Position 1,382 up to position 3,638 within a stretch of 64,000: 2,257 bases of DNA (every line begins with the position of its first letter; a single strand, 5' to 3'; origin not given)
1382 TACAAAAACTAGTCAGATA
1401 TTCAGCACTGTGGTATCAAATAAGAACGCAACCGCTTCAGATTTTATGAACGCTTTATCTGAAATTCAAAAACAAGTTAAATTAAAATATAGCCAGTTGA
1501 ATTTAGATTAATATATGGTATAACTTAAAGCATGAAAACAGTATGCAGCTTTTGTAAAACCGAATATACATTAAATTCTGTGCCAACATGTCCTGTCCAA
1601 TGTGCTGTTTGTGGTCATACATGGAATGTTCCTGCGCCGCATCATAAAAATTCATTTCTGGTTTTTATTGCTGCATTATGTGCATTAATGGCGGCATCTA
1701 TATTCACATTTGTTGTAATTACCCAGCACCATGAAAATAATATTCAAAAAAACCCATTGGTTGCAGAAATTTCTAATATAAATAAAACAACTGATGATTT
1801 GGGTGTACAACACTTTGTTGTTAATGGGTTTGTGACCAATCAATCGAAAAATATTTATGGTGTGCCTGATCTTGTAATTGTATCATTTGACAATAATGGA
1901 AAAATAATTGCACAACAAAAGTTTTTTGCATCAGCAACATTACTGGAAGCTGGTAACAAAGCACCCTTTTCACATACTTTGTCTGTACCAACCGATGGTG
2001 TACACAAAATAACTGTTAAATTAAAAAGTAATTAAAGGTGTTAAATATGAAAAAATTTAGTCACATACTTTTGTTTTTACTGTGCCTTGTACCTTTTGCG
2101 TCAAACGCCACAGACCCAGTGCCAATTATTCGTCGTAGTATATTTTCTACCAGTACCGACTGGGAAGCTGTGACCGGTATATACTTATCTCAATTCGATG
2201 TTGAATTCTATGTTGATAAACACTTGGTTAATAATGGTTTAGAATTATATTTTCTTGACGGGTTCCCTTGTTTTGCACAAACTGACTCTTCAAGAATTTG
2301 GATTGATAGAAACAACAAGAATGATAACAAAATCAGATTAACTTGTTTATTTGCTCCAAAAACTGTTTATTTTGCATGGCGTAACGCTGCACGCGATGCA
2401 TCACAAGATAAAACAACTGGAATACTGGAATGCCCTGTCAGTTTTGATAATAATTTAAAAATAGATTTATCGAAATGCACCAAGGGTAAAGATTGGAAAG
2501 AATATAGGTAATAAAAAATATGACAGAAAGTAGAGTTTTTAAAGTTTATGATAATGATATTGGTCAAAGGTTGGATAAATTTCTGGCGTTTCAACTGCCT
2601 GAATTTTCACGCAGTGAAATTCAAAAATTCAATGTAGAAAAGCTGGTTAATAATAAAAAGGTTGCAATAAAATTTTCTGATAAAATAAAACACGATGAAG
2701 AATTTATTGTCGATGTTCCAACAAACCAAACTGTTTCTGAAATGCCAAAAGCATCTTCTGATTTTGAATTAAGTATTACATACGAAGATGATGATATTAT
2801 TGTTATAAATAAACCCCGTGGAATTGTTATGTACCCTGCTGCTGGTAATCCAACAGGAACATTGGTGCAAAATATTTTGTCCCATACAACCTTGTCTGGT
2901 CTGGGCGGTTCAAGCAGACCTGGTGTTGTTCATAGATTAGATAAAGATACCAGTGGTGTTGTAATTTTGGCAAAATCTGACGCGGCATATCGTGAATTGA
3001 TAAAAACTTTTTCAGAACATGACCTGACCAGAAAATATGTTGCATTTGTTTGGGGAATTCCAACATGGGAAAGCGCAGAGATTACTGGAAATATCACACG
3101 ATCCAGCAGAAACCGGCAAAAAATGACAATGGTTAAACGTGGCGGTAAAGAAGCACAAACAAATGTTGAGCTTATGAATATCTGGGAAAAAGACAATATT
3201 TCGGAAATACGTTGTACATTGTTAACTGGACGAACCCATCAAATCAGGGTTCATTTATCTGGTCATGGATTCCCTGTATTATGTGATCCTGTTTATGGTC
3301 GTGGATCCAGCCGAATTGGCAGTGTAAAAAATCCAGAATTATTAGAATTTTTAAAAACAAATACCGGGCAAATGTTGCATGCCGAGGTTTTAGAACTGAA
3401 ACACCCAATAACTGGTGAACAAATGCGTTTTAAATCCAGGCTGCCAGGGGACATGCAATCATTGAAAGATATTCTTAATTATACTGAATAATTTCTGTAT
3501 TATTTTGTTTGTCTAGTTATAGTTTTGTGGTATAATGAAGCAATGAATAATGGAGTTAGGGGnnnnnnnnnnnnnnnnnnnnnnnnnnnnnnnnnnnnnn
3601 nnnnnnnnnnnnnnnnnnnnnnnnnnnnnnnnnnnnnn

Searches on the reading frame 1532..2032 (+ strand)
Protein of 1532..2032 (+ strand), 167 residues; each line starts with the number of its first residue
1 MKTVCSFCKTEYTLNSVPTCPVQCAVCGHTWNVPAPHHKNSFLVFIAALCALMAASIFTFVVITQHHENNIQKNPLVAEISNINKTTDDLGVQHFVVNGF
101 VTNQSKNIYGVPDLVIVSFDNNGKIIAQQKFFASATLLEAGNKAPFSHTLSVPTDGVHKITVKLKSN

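Call 13: search_protein_families(library=pfam, proteins=[window:1532-2032:+], max_evalue=0.01)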
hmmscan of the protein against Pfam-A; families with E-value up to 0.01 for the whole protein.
window:1532-2032:+ (167 aa): 2 families
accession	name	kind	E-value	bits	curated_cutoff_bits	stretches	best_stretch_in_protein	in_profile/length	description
PF13717.11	Zn_ribbon_4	-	0.0027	18.1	30.3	0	1-32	1-36/36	zinc-ribbon domain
PF13786.12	DUF4179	-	0.0067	17.3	30.1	1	38-103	2-62/94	Domain of unknown function (DUF4179)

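Call 46: search_protein_families(library=phrogs, proteins=[window:1532-2032:+], max_evalue=0.1)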
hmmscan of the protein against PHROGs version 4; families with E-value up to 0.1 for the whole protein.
window:1532-2032:+ (167 aa): 2 families
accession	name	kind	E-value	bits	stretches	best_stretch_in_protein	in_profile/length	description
phrog_18937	-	unknown function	0.092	13.1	0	12-120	125-230/293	-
phrog_28953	-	unknown function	0.093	13.7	0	30-89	43-101/143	-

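Call 82: search_protein_families(library=ncbifam, proteins=[window:1532-2032:+], max_evalue=0.1)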
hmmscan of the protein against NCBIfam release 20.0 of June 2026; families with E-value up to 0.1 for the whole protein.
window:1532-2032:+ (167 aa): 3 families
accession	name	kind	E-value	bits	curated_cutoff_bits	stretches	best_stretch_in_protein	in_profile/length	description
NF038353.1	FxLYD_dom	domain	0.0009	19.1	23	1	96-157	5-64/71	FxLYD domain-containing protein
NF001629.0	PRK00415.1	equivalog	0.0033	16.9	70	1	2-31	14-43/62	30S ribosomal protein S27e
TIGR04398.1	SLAP_DUP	domain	0.077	13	28.5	1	93-147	48-102/125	SLAP domain-containing protein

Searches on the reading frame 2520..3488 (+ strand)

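Call 13: search_protein_families(library=pfam, proteins=[window:2520-3488:+], max_evalue=0.01)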
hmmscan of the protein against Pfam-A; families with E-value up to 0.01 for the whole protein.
window:2520-3488:+ (323 aa): 1 family
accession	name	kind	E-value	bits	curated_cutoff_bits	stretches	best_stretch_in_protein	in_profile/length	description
PF00849.27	PseudoU_synth_2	-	9e-31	107.6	26.8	1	92-247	1-151/152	RNA pseudouridylate synthase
